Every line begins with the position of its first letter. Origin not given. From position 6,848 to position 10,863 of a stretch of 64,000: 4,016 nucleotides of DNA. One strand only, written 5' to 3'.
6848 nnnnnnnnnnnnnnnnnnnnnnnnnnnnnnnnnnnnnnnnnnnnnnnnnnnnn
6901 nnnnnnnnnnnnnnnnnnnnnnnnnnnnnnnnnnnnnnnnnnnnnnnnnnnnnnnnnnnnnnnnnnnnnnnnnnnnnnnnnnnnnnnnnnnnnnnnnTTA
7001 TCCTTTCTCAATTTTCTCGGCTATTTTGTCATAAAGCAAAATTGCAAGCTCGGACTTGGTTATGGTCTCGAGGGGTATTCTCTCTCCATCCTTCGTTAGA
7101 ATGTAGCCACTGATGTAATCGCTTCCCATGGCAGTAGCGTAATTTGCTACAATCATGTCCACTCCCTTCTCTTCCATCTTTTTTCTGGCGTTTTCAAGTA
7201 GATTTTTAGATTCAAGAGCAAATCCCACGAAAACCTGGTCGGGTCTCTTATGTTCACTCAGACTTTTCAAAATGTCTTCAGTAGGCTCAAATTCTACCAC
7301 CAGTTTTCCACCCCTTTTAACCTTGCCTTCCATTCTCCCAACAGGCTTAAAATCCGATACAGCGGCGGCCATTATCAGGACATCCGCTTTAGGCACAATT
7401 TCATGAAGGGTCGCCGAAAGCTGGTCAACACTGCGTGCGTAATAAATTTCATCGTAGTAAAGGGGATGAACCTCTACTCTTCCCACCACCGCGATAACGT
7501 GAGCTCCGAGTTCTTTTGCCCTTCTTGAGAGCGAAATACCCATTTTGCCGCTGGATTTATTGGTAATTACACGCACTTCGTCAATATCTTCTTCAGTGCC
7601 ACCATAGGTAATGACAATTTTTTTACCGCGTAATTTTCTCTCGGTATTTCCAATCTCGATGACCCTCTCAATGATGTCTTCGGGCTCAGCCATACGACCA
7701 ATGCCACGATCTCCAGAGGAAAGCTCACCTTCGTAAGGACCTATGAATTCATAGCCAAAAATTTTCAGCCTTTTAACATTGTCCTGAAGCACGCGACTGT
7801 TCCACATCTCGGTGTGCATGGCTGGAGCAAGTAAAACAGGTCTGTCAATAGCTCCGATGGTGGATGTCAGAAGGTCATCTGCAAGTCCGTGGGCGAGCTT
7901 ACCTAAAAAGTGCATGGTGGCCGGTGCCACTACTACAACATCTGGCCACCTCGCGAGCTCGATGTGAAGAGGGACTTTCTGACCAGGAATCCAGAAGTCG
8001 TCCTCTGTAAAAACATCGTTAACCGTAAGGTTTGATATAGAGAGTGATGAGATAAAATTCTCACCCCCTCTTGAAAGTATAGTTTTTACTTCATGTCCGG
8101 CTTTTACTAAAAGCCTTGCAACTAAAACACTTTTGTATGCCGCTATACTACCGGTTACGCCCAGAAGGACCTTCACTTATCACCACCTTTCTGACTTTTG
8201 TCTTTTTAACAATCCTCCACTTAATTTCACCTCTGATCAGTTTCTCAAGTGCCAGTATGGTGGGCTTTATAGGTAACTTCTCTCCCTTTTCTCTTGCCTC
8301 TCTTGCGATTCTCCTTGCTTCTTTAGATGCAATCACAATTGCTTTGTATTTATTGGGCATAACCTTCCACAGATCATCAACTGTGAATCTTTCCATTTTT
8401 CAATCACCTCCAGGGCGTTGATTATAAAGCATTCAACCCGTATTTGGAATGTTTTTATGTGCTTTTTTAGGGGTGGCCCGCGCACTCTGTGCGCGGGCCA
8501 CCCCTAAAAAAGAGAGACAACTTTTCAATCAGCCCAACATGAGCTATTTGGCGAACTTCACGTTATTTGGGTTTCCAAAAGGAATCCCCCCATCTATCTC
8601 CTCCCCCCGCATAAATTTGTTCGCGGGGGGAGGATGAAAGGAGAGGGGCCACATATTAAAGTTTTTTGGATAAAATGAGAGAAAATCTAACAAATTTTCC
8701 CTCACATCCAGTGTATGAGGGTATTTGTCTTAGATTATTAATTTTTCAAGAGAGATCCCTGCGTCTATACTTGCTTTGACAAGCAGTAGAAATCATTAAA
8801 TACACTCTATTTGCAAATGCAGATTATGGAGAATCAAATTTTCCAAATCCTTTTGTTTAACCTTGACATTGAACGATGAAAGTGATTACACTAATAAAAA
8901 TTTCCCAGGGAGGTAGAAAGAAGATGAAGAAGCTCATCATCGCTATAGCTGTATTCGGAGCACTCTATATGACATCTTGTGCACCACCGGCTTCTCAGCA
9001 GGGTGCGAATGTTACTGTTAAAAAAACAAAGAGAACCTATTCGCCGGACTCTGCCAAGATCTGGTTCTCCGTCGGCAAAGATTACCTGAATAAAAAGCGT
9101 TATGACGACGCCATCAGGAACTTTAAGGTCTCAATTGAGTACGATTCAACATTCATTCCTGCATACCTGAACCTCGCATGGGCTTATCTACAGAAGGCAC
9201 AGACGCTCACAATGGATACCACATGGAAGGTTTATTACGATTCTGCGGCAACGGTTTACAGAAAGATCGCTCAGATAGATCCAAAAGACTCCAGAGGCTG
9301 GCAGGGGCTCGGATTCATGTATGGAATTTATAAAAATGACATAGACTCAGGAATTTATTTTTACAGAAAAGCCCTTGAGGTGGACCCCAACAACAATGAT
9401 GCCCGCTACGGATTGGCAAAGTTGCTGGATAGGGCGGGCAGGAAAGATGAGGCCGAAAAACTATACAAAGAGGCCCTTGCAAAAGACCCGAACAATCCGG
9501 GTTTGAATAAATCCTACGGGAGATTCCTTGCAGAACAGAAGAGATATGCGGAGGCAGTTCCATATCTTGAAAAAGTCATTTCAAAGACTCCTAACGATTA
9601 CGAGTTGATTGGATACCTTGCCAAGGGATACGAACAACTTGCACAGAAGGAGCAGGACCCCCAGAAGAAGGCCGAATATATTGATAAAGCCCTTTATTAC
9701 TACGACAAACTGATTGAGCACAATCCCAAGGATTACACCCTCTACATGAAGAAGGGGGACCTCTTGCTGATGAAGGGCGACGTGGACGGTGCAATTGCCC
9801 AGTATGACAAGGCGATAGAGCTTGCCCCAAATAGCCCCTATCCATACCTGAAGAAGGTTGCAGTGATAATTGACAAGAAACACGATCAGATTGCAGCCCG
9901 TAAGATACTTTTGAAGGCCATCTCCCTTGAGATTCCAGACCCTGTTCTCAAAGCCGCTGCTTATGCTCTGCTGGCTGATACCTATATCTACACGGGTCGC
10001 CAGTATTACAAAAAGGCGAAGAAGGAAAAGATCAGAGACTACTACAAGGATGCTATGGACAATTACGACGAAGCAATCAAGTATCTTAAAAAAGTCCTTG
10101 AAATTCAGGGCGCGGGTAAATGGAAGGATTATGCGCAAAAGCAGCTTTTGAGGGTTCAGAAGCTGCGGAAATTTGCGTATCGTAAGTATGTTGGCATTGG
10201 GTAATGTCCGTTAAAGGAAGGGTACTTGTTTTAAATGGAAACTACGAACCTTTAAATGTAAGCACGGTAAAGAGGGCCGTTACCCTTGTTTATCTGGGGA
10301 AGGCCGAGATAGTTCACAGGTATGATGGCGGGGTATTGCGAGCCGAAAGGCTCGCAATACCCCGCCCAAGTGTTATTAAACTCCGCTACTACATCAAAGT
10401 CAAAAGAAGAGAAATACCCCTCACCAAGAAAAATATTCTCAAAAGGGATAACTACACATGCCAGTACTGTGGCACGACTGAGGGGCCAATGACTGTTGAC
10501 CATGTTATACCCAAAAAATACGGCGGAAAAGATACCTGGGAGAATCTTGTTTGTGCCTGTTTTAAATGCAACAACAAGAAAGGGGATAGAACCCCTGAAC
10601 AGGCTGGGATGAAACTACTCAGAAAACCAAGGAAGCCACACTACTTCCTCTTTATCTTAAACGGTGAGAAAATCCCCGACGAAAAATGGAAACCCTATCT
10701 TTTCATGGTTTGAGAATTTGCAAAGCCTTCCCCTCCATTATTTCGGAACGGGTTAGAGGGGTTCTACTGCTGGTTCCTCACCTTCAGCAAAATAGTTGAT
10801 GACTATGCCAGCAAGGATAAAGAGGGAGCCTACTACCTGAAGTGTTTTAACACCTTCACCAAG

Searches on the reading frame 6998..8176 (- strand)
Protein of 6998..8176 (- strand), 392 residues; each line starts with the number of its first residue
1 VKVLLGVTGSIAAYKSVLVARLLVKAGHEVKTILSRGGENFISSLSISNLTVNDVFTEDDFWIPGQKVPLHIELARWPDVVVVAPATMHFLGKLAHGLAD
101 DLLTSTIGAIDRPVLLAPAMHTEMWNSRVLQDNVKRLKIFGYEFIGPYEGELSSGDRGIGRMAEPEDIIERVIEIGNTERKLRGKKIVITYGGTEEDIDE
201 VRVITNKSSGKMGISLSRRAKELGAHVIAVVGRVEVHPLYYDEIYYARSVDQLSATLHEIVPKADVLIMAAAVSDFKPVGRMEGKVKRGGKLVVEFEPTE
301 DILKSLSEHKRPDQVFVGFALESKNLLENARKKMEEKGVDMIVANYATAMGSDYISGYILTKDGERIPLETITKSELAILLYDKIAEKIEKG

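Call 28: search_protein_families(library=pfam, proteins=[window:6998-8176:-], max_evalue=0.000001)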
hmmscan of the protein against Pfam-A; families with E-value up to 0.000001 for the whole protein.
window:6998-8176:- (392 aa): 2 families
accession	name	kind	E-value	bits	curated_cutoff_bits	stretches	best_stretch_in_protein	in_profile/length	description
PF04127.22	DFP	-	1.3e-54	185.3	22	1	182-351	1-177/186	DNA/pantothenate metabolism flavoprotein C-terminal domain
PF02441.25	Flavoprotein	-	1.1e-31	110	22.7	1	1-174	1-160/162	Flavoprotein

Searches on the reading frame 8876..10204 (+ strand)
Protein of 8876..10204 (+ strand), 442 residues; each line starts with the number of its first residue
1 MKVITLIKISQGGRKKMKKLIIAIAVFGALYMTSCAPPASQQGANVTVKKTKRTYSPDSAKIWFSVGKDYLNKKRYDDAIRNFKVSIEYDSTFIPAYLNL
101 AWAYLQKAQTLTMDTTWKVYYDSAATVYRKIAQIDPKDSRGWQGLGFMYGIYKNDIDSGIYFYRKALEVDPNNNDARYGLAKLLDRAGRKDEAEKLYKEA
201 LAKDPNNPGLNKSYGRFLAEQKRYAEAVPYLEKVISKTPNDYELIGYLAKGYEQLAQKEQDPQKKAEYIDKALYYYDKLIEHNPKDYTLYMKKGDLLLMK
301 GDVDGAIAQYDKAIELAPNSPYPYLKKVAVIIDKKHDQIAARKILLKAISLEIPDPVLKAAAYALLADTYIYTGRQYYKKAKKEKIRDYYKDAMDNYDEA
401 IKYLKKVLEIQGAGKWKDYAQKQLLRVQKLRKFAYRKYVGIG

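Call 28: search_protein_families(library=pfam, proteins=[window:8876-10204:+], max_evalue=0.000001)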
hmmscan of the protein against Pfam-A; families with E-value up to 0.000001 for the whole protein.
window:8876-10204:+ (442 aa): 20 families
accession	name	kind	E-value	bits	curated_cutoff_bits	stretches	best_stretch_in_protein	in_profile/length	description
PF13431.12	TPR_17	-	3e-33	111.7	24.4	0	162-194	1-33/34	Tetratricopeptide repeat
PF14559.12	TPR_19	-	9.5e-32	109.6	25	1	154-208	5-59/68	Tetratricopeptide repeat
PF07719.23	TPR_2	-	5.9e-30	101.3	27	0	176-207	3-34/34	Tetratricopeptide repeat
PF13432.12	TPR_16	-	1.2e-26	93.2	32.7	2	163-208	20-65/65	Tetratricopeptide repeat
PF00515.34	TPR_1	-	5.9e-26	89.6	27.8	0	175-207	2-34/34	Tetratricopeptide repeat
PF13428.12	TPR_14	-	1e-25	88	23.5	0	175-216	2-43/44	Tetratricopeptide repeat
PF13414.12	TPR_11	-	5.8e-21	74.3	26.8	0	294-326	1-33/42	TPR repeat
PF13181.12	TPR_8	-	5.6e-20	70.2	25.7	0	288-319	2-33/34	Tetratricopeptide repeat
PF13424.12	TPR_12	-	2.1e-19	69.9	30.1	0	154-202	17-73/77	Tetratricopeptide repeat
PF23914.1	TPR_CcmH_CycH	-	1.8e-18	67.3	42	1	133-241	44-154/158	Cytochrome c-type biogenesis protein H TPR domain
PF13174.12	TPR_6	-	2.6e-11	43.8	26.3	0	175-206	1-32/33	Tetratricopeptide repeat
PF12895.13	ANAPC3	-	3.5e-11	43.7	27.2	0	154-233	3-81/82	Anaphase-promoting complex, cyclosome, subunit 3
PF13374.12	TPR_10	-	1.8e-09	37.7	27.5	0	179-202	7-30/42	Tetratricopeptide repeat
PF24575.1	TPR_Slam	-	4.7e-09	37.1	35.2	0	176-227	49-100/104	Surface lipoprotein assembly modifier, N-terminal TPR repeats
PF20308.4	TPR-S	-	9.6e-09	36.2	27.6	0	191-288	3-94/102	Tetratricopeptide Repeats-Sensor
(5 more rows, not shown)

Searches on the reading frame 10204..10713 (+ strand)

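Call 28: search_protein_families(library=pfam, proteins=[window:10204-10713:+], max_evalue=0.000001)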
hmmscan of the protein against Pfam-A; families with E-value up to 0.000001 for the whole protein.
window:10204-10713:+ (169 aa): 2 families
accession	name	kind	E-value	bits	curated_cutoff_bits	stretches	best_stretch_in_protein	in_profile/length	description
PF01844.29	HNH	-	5e-16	59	21.4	1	86-129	1-47/47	HNH endonuclease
PF14279.12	HNH_5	-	1.1e-15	57.7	27.5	1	86-138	1-55/56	HNH endonuclease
